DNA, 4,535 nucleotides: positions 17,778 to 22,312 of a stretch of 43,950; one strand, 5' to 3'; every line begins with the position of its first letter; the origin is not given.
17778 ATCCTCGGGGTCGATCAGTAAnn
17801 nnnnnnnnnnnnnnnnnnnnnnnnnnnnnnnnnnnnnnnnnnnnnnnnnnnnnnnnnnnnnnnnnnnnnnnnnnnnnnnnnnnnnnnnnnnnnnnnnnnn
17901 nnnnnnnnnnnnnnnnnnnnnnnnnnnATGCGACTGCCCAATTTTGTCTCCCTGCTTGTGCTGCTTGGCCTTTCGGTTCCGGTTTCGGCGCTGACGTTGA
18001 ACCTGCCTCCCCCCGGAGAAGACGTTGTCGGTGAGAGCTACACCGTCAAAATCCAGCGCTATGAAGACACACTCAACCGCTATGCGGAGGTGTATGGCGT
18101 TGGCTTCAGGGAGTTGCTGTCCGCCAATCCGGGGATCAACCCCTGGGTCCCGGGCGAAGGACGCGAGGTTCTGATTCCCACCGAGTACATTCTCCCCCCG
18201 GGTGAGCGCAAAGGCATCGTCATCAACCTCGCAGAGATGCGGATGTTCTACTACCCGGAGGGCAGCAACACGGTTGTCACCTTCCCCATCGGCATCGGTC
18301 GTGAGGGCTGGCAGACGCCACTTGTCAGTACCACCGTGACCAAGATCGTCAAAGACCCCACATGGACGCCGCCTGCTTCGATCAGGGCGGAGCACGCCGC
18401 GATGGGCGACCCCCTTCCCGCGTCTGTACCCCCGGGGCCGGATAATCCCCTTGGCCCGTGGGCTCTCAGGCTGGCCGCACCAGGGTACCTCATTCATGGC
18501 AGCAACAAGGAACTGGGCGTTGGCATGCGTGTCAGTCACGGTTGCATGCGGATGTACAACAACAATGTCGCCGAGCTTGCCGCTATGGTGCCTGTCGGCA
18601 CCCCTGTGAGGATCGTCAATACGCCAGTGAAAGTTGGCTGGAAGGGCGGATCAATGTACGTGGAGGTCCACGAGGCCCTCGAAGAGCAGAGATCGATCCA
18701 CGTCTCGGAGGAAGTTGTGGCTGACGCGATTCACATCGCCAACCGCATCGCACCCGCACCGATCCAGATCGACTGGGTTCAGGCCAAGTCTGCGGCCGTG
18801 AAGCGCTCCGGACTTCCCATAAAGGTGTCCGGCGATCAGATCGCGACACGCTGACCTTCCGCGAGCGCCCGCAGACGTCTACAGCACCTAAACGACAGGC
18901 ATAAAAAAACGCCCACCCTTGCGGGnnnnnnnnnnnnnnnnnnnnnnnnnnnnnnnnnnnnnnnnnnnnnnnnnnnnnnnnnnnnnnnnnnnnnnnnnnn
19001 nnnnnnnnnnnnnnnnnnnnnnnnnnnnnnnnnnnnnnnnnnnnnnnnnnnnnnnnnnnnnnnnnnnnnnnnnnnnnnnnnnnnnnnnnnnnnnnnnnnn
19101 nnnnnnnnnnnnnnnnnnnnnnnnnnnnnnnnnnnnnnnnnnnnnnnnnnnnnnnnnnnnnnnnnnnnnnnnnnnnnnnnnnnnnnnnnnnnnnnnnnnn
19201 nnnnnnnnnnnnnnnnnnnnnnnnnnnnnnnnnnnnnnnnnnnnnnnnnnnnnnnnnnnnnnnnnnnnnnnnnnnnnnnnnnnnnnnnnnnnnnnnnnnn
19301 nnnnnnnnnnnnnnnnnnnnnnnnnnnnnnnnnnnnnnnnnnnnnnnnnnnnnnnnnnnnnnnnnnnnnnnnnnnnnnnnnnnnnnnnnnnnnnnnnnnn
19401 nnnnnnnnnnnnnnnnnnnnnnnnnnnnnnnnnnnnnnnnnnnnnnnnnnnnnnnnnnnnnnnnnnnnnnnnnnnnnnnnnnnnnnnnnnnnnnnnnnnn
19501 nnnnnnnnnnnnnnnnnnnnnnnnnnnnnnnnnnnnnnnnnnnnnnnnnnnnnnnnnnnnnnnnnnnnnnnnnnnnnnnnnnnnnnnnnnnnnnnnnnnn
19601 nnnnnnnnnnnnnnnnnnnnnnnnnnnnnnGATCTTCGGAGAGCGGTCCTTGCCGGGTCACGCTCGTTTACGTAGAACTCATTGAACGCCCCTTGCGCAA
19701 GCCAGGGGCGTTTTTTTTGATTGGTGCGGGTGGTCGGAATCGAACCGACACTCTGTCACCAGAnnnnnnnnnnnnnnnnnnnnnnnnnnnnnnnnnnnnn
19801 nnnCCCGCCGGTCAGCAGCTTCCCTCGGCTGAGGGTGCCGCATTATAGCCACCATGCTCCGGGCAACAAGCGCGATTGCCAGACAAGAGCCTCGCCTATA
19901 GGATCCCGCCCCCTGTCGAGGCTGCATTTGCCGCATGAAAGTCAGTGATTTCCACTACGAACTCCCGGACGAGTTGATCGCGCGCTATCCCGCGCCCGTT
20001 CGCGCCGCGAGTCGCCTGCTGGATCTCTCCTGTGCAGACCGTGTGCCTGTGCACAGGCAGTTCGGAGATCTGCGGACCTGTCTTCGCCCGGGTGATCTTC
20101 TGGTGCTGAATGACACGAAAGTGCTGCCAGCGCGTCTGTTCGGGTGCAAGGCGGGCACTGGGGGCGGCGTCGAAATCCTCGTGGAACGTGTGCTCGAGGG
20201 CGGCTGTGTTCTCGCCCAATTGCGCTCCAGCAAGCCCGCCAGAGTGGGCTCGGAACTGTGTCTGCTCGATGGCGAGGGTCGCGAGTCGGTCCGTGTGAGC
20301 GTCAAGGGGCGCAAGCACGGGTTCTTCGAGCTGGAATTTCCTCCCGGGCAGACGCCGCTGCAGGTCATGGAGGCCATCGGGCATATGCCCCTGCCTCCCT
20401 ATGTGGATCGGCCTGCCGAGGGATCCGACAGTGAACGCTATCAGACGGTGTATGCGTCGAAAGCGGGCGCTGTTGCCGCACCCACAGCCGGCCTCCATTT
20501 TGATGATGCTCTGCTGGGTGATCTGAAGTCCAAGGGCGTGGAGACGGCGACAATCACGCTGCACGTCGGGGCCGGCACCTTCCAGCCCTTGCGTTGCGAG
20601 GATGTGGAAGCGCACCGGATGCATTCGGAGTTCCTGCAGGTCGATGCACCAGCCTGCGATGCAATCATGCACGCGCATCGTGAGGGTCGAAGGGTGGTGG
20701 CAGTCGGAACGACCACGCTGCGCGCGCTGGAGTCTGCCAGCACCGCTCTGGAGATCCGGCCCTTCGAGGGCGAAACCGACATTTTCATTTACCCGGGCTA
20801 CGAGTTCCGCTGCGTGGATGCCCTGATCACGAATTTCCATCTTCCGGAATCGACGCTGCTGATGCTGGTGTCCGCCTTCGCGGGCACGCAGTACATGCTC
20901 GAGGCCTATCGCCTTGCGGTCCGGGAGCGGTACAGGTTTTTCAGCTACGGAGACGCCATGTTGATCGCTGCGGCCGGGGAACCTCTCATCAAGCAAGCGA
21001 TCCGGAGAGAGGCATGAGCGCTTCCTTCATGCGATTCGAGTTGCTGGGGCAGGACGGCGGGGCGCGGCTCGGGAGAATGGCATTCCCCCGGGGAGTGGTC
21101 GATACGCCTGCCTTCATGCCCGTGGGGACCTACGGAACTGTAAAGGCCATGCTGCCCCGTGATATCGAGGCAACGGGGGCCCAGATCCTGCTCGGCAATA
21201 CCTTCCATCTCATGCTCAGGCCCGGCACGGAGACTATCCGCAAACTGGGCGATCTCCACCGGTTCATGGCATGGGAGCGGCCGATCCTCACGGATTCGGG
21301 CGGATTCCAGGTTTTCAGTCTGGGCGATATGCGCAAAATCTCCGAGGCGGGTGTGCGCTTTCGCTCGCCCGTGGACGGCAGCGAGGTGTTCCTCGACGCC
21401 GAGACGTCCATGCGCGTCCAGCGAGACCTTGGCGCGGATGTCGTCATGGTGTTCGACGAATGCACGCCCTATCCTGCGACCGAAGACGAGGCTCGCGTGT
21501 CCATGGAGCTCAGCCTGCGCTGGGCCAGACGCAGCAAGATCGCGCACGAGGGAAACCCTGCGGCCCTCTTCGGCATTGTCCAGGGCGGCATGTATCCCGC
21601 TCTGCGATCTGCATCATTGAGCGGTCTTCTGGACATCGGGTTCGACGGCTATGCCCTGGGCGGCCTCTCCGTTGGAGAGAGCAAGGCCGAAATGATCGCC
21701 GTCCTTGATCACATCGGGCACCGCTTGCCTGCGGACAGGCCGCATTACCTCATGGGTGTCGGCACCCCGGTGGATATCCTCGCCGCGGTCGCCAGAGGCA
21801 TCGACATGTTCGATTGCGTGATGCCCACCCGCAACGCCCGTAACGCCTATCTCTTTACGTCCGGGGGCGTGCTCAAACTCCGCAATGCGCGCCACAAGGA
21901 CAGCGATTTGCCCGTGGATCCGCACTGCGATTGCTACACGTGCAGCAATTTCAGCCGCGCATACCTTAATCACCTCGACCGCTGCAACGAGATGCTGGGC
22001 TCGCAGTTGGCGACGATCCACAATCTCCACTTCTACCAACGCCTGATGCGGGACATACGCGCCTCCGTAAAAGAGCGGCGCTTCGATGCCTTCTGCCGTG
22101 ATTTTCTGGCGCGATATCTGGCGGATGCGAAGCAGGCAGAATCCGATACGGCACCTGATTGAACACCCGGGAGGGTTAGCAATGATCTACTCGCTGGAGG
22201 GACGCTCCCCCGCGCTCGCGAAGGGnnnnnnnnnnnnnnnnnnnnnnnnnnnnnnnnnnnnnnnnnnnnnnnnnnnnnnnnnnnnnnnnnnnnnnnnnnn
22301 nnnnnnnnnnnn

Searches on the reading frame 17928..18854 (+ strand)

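Call 72: search_protein_families(library=pfam, proteins=[window:17928-18854:+], max_evalue=0.000001)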
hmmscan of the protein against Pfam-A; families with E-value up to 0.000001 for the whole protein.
window:17928-18854:+ (308 aa): 1 family
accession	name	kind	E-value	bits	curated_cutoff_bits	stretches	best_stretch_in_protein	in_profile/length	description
PF03734.19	YkuD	-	5.3e-24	85.9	23.4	1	95-229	2-146/146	L,D-transpeptidase catalytic domain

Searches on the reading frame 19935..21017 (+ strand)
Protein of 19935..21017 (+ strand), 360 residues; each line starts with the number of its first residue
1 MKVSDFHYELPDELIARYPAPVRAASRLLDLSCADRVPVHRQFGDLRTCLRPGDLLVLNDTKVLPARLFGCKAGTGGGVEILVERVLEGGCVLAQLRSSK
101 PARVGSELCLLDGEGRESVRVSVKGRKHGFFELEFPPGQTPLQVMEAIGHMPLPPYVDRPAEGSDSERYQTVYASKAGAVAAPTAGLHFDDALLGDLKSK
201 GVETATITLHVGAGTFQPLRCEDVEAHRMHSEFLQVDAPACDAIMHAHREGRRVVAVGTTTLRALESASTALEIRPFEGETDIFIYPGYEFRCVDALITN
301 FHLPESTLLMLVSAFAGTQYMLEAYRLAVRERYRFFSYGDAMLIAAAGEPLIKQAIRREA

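Call 72: search_protein_families(library=pfam, proteins=[window:19935-21017:+], max_evalue=0.000001)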
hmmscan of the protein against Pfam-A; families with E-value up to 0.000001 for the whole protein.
window:19935-21017:+ (360 aa): 1 family
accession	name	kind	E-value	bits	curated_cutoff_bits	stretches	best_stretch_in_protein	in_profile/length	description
PF02547.20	Queuosine_synth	-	1.1e-127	426.1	25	1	3-344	1-322/322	Queuosine biosynthesis protein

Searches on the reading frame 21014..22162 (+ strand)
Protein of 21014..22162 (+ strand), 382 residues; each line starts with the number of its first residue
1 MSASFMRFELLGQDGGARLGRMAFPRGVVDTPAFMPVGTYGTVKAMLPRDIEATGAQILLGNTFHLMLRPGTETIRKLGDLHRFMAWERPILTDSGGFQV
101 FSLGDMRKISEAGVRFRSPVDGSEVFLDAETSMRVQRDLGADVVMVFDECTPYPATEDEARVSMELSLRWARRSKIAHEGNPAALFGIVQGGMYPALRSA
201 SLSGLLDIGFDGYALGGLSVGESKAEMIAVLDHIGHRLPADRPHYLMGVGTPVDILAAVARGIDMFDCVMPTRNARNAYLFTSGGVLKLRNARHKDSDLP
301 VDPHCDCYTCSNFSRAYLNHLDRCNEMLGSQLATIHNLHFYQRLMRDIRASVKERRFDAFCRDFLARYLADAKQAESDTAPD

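Call 72: search_protein_families(library=pfam, proteins=[window:21014-22162:+], max_evalue=0.000001)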
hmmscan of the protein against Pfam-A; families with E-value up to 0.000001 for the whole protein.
window:21014-22162:+ (382 aa): 1 family
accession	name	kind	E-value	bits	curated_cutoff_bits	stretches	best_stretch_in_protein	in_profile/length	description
PF01702.25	TGT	-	4.8e-157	523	26.3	1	16-368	2-355/357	Queuine tRNA-ribosyltransferase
